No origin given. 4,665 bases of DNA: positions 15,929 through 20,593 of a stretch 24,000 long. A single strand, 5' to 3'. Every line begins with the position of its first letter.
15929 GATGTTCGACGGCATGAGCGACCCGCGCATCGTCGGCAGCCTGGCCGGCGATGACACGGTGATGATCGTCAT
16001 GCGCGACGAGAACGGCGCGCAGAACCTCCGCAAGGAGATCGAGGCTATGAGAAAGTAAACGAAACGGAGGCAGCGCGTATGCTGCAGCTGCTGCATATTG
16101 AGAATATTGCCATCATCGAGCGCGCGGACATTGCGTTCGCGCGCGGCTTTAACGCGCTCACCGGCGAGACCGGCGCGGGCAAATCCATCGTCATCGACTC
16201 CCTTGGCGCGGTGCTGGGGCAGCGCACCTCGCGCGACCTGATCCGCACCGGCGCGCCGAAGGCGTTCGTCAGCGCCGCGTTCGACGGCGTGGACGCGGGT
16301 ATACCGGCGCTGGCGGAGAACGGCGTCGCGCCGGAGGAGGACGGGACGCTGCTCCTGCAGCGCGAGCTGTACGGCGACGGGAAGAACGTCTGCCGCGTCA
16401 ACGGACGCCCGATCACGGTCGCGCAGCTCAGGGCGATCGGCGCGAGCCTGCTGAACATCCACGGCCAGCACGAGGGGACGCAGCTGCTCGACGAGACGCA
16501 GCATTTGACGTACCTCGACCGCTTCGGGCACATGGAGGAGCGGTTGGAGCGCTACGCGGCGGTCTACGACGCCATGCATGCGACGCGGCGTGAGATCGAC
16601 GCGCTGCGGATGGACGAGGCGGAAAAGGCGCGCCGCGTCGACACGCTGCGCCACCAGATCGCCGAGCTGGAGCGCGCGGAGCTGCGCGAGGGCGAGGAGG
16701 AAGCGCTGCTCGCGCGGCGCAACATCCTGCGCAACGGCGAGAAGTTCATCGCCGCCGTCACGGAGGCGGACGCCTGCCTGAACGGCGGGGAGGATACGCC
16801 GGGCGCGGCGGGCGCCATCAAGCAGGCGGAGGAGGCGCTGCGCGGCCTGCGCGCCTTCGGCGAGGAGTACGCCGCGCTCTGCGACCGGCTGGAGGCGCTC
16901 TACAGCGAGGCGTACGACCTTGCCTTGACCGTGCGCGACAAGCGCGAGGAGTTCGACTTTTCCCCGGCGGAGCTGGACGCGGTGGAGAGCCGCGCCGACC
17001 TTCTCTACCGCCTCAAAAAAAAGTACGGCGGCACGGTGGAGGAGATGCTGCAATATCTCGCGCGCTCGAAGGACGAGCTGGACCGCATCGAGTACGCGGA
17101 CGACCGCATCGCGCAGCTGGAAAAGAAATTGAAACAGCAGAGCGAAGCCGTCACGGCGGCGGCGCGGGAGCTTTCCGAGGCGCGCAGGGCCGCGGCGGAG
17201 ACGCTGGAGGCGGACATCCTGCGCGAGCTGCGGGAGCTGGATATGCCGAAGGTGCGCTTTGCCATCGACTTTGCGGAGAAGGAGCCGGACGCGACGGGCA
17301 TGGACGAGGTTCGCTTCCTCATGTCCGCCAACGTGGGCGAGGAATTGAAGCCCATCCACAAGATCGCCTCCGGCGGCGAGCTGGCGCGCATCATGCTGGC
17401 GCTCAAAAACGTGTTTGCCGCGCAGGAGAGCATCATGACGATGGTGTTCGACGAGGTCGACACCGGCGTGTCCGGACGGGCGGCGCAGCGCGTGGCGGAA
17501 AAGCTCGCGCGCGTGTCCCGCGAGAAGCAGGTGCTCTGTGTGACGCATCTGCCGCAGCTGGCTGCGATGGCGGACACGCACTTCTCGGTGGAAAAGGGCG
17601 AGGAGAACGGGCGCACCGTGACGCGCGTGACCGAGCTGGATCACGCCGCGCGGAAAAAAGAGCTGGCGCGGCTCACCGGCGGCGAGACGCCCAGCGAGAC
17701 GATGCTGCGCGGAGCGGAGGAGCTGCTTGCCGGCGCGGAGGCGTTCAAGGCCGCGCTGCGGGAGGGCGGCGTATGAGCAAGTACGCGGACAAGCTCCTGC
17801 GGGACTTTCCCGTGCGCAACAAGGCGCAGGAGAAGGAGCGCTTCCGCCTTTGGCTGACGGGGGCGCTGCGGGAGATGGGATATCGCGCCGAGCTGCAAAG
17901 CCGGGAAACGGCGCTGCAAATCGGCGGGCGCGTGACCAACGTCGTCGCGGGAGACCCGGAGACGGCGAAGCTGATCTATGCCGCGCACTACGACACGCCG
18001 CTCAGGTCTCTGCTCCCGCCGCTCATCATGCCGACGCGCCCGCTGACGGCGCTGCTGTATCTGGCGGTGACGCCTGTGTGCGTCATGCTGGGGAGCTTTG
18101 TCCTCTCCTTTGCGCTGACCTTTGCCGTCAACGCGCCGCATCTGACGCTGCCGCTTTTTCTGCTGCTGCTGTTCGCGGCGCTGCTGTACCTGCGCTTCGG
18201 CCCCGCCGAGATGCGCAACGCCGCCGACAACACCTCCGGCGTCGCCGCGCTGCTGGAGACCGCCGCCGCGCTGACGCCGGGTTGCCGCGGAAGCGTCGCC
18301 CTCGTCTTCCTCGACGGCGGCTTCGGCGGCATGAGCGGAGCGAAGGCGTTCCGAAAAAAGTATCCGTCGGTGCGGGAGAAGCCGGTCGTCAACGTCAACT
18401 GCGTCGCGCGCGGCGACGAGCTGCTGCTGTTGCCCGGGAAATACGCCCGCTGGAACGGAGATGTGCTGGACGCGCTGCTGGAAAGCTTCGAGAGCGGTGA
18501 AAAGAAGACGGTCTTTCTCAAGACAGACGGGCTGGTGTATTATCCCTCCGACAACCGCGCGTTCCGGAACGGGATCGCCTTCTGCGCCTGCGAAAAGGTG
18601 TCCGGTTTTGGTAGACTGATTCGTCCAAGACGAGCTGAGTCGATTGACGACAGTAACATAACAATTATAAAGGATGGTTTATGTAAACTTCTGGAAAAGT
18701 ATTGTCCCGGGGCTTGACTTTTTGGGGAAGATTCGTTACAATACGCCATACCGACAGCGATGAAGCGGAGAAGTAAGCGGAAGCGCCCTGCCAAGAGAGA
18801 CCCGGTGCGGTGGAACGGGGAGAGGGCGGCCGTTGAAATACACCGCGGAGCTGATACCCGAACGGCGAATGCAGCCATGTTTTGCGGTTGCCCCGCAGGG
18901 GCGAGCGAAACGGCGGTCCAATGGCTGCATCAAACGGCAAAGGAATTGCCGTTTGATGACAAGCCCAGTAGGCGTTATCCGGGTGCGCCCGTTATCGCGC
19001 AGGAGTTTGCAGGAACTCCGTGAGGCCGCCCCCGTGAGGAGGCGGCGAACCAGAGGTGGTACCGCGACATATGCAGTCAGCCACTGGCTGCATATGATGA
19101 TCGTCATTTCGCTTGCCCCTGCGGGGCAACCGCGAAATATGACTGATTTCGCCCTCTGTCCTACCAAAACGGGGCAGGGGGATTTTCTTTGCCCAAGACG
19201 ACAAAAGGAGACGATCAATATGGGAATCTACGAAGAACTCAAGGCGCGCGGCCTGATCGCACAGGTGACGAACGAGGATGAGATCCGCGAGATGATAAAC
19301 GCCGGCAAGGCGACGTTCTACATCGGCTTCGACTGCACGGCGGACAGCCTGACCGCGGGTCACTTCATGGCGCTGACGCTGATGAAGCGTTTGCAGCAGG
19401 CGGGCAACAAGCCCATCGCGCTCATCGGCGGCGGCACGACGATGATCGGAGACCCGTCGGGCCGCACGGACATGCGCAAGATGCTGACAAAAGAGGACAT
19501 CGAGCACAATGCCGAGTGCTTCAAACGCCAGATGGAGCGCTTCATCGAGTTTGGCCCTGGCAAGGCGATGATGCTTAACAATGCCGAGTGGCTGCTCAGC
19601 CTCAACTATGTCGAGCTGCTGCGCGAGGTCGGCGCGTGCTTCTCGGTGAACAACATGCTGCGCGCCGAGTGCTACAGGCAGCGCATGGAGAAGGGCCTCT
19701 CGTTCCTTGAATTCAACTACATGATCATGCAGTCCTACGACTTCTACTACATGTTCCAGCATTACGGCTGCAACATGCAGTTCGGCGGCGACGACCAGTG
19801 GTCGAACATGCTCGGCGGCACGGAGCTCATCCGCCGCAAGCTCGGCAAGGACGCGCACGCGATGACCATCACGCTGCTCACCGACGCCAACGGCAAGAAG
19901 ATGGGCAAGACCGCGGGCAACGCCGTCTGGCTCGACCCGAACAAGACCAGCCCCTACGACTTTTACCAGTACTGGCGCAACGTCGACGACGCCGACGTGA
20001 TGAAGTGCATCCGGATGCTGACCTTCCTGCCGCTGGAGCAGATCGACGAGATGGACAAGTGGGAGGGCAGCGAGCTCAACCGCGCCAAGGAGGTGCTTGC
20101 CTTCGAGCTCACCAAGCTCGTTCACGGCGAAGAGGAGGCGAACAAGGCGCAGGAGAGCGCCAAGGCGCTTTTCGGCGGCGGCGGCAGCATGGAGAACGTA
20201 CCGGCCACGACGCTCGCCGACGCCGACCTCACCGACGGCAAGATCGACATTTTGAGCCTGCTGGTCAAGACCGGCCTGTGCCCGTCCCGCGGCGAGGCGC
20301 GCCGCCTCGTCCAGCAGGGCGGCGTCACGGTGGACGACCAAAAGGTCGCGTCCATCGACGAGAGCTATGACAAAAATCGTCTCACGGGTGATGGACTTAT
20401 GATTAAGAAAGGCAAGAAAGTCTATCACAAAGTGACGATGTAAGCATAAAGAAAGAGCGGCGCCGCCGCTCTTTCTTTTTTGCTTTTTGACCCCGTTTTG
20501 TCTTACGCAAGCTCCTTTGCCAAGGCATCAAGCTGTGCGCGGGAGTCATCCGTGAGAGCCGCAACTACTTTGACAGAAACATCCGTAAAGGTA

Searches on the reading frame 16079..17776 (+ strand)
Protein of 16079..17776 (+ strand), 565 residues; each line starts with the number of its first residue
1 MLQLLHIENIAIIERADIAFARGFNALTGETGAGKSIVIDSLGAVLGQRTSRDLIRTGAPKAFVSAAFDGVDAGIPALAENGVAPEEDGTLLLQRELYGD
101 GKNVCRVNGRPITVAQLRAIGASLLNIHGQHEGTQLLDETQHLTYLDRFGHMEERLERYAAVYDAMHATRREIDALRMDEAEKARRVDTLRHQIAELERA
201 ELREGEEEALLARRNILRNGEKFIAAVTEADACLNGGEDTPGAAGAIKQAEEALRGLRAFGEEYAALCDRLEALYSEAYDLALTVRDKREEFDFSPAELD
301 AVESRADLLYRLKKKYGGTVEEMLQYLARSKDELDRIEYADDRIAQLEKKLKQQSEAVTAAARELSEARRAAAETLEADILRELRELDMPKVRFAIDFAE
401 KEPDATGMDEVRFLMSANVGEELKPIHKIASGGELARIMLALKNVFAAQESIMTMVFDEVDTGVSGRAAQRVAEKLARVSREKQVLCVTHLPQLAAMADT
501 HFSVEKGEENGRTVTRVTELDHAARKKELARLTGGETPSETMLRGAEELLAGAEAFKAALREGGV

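Call 6: search_protein_families(library=pfam, proteins=[window:16079-17776:+])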
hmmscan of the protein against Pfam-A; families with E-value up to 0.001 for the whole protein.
window:16079-17776:+ (565 aa): 2 families
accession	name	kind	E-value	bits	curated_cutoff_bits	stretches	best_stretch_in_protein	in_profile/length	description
PF02463.25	SMC_N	-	1.1e-16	61.3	40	1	3-508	3-215/220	RecF/RecN/SMC N terminal domain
PF13476.12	AAA_23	-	1.8e-10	42.3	27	1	5-68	2-67/201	AAA domain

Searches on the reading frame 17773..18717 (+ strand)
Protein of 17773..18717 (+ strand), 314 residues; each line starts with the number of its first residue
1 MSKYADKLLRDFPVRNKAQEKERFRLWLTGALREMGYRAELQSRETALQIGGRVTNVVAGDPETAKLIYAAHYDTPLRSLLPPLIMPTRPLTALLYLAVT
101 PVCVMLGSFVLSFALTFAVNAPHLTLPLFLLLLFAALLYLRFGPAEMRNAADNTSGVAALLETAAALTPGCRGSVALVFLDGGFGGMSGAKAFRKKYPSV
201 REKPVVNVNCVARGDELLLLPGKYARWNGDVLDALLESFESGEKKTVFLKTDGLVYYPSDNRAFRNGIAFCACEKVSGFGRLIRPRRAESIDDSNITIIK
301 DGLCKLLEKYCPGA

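Call 6: search_protein_families(library=pfam, proteins=[window:17773-18717:+])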
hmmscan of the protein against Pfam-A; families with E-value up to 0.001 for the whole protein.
window:17773-18717:+ (314 aa): 1 family
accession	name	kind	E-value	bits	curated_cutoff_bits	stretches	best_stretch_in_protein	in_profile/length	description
PF04389.22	Peptidase_M28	-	3e-08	34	21.3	1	150-266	30-150/193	Peptidase family M28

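Call 7: search_protein_families(library=ncbifam, proteins=[window:17773-18717:+])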
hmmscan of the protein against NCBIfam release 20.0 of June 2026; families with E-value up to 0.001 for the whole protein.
window:17773-18717:+ (314 aa): 0 families

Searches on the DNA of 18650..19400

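Call 42: search_rna_families(source=window, start=18650, end=19400, threshold=evalue, max_evalue=1)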
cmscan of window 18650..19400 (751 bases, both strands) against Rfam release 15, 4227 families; matches with E-value up to 1: 1.
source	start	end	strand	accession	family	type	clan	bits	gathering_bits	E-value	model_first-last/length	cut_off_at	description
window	18751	19087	+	RF00230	T-box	Cis-reg; leader;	-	47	93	3.9e-09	1-219/219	no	T-box leader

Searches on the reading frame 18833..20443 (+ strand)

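Call 5: search_protein_families(library=pfam, proteins=[window:18833-20443:+])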
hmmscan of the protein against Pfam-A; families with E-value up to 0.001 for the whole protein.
window:18833-20443:+ (536 aa): 3 families
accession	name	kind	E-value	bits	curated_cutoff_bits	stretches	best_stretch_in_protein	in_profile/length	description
PF00579.31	tRNA-synt_1b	-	6.1e-77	259.3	21.1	1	158-447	4-291/292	tRNA synthetases class I (W and Y)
PF22421.1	SYY_C-terminal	-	7.5e-13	48.6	27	1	463-532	11-81/83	Tyrosine--tRNA ligase SYY-like C-terminal domain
PF01479.30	S4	-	7.7e-08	32.4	22.8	1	476-505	6-35/48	S4 domain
